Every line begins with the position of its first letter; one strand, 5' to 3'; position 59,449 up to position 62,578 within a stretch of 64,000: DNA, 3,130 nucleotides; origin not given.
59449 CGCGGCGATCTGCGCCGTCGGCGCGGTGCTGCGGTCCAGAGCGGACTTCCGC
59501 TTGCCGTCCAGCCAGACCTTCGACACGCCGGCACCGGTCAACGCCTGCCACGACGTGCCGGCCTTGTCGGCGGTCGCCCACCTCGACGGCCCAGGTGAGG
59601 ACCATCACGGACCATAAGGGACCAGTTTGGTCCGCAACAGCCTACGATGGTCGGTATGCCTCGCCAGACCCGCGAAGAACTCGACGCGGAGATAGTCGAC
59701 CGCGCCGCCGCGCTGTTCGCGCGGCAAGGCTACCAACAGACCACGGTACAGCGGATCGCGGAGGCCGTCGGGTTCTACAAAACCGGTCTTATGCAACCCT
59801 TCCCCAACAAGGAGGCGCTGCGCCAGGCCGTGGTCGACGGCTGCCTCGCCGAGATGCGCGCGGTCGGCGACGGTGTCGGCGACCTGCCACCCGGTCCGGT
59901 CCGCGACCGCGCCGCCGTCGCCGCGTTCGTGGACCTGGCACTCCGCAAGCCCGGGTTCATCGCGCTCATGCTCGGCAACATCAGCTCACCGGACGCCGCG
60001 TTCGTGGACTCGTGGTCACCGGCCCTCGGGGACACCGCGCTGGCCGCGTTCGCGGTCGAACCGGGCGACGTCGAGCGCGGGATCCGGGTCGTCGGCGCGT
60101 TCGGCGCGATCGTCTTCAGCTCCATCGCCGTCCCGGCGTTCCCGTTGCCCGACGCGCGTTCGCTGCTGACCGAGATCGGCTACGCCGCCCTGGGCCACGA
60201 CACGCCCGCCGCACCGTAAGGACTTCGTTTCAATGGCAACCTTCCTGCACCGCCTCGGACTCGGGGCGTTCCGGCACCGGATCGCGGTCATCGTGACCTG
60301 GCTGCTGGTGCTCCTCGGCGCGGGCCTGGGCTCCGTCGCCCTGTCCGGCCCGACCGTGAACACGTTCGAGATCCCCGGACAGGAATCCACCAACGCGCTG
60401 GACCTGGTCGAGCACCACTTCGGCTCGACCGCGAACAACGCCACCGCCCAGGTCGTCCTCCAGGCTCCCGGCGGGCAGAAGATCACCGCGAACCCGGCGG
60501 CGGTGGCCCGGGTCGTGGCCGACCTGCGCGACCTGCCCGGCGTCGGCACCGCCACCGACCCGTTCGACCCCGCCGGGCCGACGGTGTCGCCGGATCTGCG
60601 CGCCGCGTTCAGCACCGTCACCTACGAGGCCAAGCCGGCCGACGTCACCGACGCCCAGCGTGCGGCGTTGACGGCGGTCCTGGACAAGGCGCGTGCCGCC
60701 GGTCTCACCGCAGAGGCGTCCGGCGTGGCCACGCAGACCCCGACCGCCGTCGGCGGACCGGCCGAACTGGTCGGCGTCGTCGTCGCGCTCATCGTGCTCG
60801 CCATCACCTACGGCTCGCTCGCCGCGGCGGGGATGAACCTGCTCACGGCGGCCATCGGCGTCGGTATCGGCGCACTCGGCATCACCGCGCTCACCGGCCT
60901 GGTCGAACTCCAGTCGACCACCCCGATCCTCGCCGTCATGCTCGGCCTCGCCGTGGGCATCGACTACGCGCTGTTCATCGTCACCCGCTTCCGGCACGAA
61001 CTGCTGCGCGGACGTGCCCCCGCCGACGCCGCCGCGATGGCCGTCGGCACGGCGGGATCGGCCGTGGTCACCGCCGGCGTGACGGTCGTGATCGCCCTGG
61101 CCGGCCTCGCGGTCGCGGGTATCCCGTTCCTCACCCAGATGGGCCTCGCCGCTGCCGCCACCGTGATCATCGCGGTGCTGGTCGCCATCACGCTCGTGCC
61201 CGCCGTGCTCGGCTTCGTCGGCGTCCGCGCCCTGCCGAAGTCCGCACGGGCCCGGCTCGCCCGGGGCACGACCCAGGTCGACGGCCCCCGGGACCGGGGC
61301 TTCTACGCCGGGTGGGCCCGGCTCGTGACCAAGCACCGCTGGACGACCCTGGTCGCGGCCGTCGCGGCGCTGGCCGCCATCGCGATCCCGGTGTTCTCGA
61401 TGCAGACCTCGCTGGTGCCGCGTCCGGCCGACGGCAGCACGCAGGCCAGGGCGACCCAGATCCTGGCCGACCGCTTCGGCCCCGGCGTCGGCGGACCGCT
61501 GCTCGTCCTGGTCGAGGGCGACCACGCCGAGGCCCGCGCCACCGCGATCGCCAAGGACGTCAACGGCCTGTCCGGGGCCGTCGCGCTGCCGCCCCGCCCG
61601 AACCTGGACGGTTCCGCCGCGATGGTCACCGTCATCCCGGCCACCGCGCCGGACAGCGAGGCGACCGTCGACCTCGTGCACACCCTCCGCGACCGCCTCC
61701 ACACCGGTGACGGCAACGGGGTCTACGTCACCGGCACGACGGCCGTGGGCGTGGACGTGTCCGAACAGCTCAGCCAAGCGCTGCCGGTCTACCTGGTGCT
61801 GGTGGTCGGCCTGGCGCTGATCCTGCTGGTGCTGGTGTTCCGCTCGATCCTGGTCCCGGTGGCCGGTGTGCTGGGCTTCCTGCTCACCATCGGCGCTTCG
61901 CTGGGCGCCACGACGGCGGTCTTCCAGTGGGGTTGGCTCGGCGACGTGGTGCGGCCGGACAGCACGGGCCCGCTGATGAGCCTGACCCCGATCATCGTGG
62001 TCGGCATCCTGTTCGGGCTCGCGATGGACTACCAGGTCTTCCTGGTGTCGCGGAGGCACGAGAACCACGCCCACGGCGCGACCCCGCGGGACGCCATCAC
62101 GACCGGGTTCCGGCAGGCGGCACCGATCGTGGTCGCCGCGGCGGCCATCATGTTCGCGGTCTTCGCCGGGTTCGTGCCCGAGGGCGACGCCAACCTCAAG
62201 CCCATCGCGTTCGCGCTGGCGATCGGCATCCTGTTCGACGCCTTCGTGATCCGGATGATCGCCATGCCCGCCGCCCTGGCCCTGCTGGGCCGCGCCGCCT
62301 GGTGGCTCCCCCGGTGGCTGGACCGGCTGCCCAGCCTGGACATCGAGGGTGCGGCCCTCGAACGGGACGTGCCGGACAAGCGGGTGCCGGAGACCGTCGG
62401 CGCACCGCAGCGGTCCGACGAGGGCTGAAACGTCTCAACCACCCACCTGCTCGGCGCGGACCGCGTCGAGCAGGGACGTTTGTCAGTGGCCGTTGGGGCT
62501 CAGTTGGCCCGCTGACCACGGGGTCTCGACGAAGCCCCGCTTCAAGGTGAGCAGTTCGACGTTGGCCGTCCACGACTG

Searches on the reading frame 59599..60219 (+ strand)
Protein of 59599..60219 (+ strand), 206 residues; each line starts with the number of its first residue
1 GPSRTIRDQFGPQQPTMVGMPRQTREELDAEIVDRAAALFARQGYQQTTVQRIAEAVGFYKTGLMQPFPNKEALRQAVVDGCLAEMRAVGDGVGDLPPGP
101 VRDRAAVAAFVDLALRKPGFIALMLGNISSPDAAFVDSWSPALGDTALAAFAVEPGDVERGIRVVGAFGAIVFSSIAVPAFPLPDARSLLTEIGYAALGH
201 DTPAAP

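Call 65: search_protein_families(library=pfam, proteins=[window:59599-60219:+], max_evalue=0.001)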
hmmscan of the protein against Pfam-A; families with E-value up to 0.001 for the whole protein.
window:59599-60219:+ (206 aa): 1 family
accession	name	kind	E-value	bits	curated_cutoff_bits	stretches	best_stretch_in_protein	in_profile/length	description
PF00440.29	TetR_N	-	1.4e-12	47.6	24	1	32-78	1-47/47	Bacterial regulatory proteins, tetR family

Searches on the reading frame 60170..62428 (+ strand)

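Call 65: search_protein_families(library=pfam, proteins=[window:60170-62428:+], max_evalue=0.001)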
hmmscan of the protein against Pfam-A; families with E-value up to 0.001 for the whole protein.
window:60170-62428:+ (752 aa): 2 families
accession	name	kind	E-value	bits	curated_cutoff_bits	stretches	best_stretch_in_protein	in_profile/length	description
PF03176.21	MMPL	-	6.1e-84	282.2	20.5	2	67-387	3-324/333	MMPL family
PF00873.25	ACR_tran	-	0.00026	19.3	28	1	254-426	386-563/1021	AcrB/AcrD/AcrF family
